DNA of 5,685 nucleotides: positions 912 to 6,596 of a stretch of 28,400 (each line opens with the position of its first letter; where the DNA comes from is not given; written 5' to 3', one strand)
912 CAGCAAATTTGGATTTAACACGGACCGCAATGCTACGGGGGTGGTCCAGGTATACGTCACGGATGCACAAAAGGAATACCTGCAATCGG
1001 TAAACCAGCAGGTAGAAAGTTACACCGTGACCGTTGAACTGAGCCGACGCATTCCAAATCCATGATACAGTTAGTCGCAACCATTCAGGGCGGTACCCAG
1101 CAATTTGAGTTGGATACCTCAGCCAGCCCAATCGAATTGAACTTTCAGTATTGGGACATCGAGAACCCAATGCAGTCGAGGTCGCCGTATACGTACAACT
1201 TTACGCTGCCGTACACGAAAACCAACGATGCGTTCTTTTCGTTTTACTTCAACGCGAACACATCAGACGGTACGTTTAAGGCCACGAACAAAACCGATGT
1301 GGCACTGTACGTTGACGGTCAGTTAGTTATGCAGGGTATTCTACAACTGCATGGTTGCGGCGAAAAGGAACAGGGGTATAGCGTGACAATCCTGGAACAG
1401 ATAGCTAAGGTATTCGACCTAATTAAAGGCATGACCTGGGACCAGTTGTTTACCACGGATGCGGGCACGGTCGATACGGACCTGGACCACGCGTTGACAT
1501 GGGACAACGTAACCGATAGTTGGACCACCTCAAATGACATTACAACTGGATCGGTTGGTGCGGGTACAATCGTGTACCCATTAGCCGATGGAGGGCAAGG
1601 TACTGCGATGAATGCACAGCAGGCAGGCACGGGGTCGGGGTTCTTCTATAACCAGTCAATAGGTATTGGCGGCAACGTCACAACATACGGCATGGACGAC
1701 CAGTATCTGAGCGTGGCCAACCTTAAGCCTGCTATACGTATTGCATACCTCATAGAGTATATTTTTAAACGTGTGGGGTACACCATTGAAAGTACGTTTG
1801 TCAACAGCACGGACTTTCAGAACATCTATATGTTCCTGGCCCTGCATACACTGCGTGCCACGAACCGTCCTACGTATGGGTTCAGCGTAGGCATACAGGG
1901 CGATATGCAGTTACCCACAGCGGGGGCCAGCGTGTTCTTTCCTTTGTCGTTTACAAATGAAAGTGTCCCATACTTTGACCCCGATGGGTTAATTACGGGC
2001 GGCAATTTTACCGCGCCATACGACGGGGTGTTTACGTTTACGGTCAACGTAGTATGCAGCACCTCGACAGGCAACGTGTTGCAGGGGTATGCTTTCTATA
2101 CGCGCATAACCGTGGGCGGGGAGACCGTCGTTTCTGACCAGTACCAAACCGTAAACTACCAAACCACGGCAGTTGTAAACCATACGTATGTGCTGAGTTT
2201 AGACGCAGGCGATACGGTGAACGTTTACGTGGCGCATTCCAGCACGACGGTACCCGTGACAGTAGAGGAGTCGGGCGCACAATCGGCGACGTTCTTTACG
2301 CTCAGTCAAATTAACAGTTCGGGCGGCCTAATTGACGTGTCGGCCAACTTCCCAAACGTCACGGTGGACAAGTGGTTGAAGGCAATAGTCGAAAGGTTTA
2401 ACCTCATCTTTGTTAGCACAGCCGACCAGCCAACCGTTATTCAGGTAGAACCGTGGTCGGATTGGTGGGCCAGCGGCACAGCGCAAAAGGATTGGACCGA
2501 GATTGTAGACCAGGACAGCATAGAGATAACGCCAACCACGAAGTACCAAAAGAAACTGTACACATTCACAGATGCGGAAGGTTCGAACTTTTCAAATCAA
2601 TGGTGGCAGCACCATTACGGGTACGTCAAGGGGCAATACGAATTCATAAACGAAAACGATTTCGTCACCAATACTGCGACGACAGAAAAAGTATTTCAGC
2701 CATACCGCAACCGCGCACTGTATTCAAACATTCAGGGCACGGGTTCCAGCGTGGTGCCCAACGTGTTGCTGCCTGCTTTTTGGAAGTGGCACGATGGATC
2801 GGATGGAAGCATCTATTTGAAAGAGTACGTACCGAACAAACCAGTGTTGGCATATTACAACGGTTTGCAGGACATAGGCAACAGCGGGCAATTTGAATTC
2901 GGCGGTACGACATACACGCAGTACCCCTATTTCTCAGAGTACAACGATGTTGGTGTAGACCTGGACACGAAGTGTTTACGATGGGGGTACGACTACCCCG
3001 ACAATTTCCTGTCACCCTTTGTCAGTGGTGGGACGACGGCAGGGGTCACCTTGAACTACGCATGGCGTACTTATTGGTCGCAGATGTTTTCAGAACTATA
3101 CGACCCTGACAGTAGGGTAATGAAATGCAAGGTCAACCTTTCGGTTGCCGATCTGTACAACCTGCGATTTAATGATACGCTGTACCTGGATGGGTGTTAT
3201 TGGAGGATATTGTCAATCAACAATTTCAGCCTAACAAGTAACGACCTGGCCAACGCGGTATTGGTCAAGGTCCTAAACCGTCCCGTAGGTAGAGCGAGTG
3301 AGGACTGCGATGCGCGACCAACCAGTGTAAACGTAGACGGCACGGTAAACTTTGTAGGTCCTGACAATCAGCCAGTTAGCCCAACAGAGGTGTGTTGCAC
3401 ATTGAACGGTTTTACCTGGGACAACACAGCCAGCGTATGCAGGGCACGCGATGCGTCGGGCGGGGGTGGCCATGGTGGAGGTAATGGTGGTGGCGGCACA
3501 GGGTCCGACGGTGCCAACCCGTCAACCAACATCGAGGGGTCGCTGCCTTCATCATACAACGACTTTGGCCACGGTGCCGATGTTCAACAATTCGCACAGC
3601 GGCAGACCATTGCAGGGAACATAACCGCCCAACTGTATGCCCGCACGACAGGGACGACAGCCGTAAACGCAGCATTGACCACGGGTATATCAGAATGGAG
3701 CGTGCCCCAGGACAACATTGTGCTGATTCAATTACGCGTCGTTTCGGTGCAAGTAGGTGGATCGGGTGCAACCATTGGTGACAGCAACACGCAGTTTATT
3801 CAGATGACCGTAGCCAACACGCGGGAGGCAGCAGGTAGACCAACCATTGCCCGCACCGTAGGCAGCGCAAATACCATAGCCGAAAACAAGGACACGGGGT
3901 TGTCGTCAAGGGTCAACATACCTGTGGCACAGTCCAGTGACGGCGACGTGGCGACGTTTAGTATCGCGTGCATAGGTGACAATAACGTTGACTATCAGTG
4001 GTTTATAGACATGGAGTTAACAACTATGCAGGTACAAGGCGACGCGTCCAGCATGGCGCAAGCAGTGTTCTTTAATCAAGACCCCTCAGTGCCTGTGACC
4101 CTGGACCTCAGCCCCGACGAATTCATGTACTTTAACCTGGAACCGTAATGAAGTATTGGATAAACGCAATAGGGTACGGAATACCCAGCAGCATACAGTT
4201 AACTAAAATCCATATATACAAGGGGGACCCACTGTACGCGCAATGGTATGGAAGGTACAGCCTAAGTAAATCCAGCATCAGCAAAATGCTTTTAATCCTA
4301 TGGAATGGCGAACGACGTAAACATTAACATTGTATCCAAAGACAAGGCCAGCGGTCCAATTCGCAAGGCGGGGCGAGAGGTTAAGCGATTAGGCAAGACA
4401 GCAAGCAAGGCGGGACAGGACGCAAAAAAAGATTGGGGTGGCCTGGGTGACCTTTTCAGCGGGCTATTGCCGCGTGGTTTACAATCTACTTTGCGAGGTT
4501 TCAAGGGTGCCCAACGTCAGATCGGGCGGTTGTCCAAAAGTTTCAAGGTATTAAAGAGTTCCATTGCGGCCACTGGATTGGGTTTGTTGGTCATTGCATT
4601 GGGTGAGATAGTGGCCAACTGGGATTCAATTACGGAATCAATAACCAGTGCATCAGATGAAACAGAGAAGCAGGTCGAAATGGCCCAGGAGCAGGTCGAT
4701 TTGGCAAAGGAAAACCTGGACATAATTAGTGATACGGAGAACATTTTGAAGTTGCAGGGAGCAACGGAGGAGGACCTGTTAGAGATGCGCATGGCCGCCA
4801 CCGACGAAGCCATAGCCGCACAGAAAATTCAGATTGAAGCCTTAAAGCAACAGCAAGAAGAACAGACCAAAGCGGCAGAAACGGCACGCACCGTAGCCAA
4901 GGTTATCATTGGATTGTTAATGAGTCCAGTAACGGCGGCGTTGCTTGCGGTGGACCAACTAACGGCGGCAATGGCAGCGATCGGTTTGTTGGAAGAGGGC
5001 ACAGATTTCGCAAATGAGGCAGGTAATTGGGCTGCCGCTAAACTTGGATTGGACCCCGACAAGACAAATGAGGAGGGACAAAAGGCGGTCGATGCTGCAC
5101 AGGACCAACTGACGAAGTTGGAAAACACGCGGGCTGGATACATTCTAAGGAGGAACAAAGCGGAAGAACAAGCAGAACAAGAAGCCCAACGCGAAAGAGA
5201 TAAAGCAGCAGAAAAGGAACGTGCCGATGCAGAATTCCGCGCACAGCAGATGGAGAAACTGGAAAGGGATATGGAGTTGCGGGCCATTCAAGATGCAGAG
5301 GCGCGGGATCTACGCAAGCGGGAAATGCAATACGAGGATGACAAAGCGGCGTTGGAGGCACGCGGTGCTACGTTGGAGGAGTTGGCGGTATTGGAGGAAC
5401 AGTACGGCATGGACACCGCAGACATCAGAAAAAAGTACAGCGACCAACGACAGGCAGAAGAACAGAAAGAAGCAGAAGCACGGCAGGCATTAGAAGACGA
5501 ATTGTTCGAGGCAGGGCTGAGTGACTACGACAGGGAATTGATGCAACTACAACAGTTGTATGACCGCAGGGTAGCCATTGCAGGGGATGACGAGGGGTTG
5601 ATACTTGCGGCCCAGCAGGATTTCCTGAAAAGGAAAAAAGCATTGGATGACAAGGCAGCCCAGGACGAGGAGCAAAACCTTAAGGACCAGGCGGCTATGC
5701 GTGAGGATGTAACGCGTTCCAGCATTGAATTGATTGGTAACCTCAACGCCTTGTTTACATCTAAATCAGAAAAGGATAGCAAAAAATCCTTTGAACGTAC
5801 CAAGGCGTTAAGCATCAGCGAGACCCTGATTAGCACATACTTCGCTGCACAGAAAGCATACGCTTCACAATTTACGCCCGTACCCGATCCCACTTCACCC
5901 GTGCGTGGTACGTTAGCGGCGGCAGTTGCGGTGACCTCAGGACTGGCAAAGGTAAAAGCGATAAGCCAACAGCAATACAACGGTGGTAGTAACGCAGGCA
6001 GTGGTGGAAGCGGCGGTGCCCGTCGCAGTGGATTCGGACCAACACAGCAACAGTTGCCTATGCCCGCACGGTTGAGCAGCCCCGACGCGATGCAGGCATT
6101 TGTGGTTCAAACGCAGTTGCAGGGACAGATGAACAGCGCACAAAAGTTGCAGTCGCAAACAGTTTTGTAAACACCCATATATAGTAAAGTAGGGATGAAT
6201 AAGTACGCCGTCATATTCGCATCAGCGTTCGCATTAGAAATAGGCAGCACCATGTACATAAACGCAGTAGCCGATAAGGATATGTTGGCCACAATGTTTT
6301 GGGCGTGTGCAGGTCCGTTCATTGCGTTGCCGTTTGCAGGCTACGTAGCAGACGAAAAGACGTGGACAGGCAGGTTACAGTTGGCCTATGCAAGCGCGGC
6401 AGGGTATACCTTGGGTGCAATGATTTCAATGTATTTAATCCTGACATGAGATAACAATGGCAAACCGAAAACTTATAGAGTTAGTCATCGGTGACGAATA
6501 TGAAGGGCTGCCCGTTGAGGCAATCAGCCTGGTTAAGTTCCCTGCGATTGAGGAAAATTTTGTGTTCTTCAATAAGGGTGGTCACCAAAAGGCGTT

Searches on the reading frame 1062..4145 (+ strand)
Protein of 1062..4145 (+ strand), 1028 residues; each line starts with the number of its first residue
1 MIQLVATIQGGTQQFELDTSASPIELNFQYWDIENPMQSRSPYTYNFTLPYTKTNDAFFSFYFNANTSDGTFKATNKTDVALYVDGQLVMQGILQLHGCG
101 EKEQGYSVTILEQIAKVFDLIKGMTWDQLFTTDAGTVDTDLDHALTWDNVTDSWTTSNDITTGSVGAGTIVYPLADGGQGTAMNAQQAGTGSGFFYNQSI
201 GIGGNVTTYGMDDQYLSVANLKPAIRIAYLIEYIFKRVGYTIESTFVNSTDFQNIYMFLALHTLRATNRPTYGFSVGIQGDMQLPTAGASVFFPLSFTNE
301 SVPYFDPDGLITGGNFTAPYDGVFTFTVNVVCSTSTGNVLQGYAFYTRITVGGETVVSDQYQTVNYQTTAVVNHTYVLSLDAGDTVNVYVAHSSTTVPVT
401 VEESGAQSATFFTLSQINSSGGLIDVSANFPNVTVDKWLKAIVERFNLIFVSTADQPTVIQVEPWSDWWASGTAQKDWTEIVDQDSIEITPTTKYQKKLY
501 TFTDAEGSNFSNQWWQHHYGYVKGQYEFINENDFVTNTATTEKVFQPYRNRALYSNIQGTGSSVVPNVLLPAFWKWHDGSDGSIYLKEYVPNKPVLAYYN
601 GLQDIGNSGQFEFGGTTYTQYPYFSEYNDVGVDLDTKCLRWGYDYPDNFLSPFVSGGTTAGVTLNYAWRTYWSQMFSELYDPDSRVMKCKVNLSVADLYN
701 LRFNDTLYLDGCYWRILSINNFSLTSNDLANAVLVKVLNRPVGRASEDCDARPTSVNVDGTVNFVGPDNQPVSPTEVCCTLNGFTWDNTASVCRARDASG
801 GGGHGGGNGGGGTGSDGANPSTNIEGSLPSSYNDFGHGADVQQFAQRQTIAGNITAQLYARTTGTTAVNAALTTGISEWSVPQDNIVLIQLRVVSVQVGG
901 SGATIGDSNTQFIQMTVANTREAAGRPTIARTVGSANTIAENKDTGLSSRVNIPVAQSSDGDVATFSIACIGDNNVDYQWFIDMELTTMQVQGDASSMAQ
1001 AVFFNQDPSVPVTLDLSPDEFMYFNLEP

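Call 24: search_protein_families(library=pfam, proteins=[window:1062-4145:+], max_evalue=0.01)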
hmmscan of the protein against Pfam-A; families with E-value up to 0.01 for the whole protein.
window:1062-4145:+ (1028 aa): 1 family
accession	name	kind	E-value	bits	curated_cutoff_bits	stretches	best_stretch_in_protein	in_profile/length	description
PF00386.27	C1q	-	2.5e-05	24.9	23.7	1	274-393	2-108/127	C1q domain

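Call 90: search_protein_families(library=phrogs, proteins=[window:1062-4145:+], max_evalue=0.001)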
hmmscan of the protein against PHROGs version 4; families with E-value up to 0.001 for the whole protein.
window:1062-4145:+ (1028 aa): 0 families

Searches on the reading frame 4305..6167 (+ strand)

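Call 24: search_protein_families(library=pfam, proteins=[window:4305-6167:+], max_evalue=0.01)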
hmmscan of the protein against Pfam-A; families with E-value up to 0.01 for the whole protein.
window:4305-6167:+ (621 aa): 0 families

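Call 90: search_protein_families(library=phrogs, proteins=[window:4305-6167:+], max_evalue=0.001)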
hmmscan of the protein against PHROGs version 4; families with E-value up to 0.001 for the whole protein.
window:4305-6167:+ (621 aa): 3 families
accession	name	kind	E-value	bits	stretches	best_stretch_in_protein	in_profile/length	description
phrog_24676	-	tail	1.3e-15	57.9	1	63-277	76-272/587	tail length tape measure protein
phrog_1538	-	tail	8e-12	45.7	1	24-562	186-714/811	tail length tape measure protein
phrog_3336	-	tail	9.9e-09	35.3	1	256-583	647-971/1051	tail length tape measure protein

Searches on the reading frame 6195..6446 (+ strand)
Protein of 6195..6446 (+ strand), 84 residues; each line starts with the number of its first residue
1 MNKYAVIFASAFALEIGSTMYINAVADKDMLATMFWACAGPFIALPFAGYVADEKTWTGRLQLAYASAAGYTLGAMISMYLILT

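Call 56: search_protein_families(library=pfam, proteins=[window:6195-6446:+], max_evalue=0.01)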
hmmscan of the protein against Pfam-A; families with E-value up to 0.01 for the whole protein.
window:6195-6446:+ (84 aa): 0 families

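Call 90: search_protein_families(library=phrogs, proteins=[window:6195-6446:+], max_evalue=0.001)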
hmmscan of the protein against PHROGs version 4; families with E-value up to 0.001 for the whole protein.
window:6195-6446:+ (84 aa): 0 families
